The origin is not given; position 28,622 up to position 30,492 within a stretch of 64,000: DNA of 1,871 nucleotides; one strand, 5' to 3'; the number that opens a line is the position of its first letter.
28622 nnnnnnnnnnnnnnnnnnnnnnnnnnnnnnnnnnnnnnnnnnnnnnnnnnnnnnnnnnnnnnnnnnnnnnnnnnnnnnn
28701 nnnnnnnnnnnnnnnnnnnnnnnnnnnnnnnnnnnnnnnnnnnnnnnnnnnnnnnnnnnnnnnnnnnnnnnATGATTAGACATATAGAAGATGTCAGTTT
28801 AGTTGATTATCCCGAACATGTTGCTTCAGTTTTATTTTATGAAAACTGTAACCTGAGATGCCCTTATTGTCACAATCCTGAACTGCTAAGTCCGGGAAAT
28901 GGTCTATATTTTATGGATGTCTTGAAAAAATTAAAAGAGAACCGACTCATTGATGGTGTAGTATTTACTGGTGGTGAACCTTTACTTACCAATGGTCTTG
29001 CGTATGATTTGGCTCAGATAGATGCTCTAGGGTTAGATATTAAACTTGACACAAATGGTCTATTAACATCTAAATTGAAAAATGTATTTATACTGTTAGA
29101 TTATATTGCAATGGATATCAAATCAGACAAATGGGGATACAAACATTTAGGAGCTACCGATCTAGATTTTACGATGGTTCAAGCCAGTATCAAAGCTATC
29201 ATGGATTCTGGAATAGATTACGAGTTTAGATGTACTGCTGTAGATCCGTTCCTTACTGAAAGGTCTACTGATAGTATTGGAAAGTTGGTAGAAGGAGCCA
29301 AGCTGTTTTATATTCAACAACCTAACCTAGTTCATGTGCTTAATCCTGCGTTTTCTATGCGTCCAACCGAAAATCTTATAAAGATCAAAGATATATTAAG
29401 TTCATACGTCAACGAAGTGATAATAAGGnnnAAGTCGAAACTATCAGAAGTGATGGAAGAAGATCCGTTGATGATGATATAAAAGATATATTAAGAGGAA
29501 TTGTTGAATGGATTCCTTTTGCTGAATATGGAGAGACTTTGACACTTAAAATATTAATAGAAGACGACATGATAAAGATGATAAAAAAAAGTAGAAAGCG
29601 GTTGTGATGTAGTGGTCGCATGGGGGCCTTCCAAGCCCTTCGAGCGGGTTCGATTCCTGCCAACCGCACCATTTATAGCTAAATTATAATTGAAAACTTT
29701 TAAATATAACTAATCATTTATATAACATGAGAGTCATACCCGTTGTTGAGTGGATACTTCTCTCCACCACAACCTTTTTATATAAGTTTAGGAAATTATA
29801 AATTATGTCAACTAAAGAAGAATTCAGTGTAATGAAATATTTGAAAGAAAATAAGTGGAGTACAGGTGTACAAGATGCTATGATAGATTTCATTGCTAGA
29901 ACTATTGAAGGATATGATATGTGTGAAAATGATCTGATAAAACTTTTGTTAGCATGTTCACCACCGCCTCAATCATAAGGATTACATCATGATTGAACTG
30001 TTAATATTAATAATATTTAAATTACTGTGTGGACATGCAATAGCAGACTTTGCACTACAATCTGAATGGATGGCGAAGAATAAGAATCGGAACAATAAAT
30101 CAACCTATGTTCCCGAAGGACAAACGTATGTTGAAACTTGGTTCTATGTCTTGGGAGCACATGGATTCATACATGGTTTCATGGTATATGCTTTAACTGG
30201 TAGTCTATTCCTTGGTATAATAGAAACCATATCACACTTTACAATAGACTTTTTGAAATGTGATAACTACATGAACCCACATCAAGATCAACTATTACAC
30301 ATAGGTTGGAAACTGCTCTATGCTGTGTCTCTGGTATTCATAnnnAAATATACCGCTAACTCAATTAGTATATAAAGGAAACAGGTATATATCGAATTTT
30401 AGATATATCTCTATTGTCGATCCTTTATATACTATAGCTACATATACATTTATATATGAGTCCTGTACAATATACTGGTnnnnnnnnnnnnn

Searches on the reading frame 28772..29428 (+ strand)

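Call 98: search_protein_families(library=pfam, proteins=[window:28772-29428:+], max_evalue=0.01)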
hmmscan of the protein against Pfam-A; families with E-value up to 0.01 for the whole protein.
window:28772-29428:+ (219 aa): 2 families
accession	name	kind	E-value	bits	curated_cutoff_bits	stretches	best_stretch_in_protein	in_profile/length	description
PF04055.27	Radical_SAM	-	7.5e-13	49.4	29.5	1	21-150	2-143/166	Radical SAM superfamily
PF13353.11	Fer4_12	-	1.3e-08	35.7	22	1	19-81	8-74/137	4Fe-4S single cluster domain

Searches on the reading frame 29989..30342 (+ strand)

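Call 98: search_protein_families(library=pfam, proteins=[window:29989-30342:+], max_evalue=0.01)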
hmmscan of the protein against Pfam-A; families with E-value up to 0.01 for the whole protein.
window:29989-30342:+ (118 aa): 1 family
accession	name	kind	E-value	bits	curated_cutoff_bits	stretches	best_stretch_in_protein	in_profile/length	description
PF11750.13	DUF3307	-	1.8e-09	38.1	23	1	8-104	1-98/127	Protein of unknown function (DUF3307)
